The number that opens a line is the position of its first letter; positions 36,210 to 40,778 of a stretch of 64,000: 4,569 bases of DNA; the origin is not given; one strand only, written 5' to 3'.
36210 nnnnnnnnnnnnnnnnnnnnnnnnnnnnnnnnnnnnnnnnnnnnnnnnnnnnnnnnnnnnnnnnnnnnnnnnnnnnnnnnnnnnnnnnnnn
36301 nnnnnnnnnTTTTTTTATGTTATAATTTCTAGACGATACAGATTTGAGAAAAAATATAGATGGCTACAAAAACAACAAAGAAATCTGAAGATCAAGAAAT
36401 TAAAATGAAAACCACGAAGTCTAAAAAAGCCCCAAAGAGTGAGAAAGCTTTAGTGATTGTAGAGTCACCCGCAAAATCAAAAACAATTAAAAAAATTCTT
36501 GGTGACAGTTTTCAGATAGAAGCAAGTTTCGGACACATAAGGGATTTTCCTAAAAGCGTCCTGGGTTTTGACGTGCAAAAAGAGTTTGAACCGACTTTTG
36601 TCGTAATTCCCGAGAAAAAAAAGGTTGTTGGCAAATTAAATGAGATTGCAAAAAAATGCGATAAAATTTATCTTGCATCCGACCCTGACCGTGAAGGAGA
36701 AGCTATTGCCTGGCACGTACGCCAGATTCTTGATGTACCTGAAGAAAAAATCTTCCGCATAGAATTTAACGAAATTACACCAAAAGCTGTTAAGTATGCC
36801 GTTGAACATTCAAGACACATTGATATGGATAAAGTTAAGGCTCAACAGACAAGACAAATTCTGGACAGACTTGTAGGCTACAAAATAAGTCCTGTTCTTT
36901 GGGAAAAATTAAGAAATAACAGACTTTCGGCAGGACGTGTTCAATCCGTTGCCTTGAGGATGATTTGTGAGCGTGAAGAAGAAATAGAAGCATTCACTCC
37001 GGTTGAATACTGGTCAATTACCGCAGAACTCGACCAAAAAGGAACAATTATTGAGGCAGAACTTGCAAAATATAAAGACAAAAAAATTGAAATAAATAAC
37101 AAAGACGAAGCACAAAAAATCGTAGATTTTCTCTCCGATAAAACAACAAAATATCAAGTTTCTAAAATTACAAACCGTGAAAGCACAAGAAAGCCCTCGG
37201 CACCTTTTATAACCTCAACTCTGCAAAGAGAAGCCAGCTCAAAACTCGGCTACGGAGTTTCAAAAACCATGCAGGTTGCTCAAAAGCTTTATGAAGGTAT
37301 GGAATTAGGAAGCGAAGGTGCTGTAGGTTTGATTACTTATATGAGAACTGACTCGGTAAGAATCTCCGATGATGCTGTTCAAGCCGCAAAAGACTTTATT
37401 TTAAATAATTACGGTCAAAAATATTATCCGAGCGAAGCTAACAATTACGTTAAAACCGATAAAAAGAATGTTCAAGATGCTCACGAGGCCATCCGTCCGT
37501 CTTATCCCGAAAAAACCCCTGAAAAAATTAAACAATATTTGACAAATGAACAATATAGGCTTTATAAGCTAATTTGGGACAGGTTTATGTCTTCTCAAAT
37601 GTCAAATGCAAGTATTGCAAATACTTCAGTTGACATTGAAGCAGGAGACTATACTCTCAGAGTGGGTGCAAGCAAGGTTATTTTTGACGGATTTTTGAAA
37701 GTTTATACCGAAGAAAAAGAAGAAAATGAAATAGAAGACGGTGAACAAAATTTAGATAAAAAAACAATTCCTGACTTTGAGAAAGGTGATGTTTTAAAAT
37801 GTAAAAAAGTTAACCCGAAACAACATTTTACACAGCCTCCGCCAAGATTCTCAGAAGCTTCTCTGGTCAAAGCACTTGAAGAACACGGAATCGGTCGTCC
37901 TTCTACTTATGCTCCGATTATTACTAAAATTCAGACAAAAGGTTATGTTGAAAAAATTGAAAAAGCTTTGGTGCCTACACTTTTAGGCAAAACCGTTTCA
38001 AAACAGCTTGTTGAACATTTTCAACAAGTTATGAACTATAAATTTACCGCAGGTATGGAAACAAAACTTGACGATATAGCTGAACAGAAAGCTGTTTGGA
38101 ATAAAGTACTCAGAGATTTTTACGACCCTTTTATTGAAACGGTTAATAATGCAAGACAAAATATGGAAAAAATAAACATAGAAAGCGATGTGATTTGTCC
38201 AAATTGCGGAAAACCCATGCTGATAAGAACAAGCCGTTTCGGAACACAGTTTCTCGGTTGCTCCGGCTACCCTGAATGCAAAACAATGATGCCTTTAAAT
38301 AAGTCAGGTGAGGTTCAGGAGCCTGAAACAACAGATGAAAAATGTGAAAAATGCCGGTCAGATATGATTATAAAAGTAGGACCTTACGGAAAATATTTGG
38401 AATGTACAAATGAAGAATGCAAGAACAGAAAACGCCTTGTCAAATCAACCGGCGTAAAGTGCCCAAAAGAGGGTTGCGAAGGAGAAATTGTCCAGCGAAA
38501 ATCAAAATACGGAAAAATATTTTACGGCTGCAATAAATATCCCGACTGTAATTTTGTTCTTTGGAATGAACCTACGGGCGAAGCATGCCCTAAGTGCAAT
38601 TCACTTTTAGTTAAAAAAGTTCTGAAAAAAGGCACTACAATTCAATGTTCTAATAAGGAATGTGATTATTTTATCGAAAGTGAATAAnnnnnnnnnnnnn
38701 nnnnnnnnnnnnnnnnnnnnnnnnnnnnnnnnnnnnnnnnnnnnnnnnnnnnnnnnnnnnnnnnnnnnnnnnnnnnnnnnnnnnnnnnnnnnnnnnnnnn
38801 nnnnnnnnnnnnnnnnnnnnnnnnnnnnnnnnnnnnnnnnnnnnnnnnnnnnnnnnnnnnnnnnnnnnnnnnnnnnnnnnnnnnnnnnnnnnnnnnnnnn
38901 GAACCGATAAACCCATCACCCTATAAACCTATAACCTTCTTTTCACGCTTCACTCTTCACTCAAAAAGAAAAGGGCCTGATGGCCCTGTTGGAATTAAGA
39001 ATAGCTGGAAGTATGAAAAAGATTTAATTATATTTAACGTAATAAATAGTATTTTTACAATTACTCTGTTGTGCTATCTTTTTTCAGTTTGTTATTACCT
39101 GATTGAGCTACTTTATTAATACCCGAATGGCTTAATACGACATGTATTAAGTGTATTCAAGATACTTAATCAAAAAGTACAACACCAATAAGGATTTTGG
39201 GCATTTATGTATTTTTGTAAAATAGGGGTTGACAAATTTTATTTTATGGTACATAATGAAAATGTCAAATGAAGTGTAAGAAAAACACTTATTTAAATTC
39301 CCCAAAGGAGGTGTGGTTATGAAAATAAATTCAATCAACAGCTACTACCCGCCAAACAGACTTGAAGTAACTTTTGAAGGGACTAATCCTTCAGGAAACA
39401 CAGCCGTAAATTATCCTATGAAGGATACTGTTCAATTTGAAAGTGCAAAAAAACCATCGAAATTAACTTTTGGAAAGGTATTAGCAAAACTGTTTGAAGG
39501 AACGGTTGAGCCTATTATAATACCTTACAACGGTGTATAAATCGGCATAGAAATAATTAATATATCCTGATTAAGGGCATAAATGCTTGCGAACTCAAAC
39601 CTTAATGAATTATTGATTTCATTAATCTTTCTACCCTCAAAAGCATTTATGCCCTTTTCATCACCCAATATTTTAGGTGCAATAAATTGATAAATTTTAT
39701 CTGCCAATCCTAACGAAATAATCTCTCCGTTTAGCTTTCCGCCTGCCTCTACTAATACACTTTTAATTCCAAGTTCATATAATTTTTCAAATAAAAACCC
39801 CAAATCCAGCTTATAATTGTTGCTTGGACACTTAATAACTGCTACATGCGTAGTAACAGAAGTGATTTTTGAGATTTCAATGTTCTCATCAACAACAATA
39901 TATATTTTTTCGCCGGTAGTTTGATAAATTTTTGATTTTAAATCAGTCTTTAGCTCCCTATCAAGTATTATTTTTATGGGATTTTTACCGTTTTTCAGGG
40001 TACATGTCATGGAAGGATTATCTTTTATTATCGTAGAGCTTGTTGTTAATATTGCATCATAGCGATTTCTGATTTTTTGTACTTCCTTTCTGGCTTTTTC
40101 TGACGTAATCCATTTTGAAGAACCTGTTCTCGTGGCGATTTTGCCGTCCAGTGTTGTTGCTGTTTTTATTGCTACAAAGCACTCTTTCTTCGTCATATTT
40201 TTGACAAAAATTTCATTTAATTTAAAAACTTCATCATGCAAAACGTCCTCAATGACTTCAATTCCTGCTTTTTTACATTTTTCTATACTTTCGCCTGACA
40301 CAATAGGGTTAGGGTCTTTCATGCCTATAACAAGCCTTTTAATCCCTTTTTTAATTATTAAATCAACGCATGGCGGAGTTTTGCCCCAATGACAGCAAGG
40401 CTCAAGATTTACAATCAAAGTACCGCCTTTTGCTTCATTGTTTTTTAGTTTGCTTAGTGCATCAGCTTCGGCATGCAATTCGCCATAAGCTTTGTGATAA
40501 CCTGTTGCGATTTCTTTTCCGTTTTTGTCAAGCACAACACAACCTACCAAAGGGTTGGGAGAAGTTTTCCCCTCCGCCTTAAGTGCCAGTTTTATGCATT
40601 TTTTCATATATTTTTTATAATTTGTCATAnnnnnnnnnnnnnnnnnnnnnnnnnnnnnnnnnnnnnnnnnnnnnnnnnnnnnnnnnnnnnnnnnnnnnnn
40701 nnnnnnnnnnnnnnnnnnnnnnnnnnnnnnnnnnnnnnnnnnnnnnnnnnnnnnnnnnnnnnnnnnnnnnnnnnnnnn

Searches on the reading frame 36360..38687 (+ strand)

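Call 46: search_protein_families(library=pfam, proteins=[window:36360-38687:+], max_evalue=0.00001)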
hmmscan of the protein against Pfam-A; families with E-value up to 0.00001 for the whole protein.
window:36360-38687:+ (775 aa): 3 families
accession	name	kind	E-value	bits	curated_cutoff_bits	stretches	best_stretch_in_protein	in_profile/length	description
PF01131.25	Topoisom_bac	-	4.3e-129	431.5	35.1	1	154-584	2-410/411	DNA topoisomerase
PF01396.24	Zn_ribbon_Top1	-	8.3e-38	128.3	32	3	611-648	2-38/39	Topoisomerase DNA binding C4 zinc finger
PF01751.28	Toprim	-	2.1e-23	82.7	23.1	1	31-139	2-96/96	Toprim domain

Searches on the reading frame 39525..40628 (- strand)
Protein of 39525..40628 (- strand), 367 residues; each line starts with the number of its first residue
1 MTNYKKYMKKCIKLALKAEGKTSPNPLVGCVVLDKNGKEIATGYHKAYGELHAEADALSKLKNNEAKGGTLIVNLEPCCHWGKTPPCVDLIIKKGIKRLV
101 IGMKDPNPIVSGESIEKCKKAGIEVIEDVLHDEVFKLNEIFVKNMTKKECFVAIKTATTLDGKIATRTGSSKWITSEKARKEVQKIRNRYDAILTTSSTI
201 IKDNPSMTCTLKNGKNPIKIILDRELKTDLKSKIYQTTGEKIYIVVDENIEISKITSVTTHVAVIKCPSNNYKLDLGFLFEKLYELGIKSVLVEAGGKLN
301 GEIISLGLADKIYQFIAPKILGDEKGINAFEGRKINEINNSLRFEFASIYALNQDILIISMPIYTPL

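Call 46: search_protein_families(library=pfam, proteins=[window:39525-40628:-], max_evalue=0.00001)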
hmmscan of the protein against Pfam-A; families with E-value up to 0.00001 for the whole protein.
window:39525-40628:- (367 aa): 3 families
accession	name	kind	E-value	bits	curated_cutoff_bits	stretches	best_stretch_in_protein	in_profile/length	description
PF01872.23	RibD_C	-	3.9e-44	151.3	24.1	1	151-357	2-196/197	RibD C-terminal domain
PF00383.29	dCMP_cyt_deam_1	-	6.6e-19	68.1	25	1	1-103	1-102/102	Cytidine and deoxycytidylate deaminase zinc-binding region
PF14437.12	MafB19-deam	-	2.4e-08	34.4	27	1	3-117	2-115/142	MafB19-like deaminase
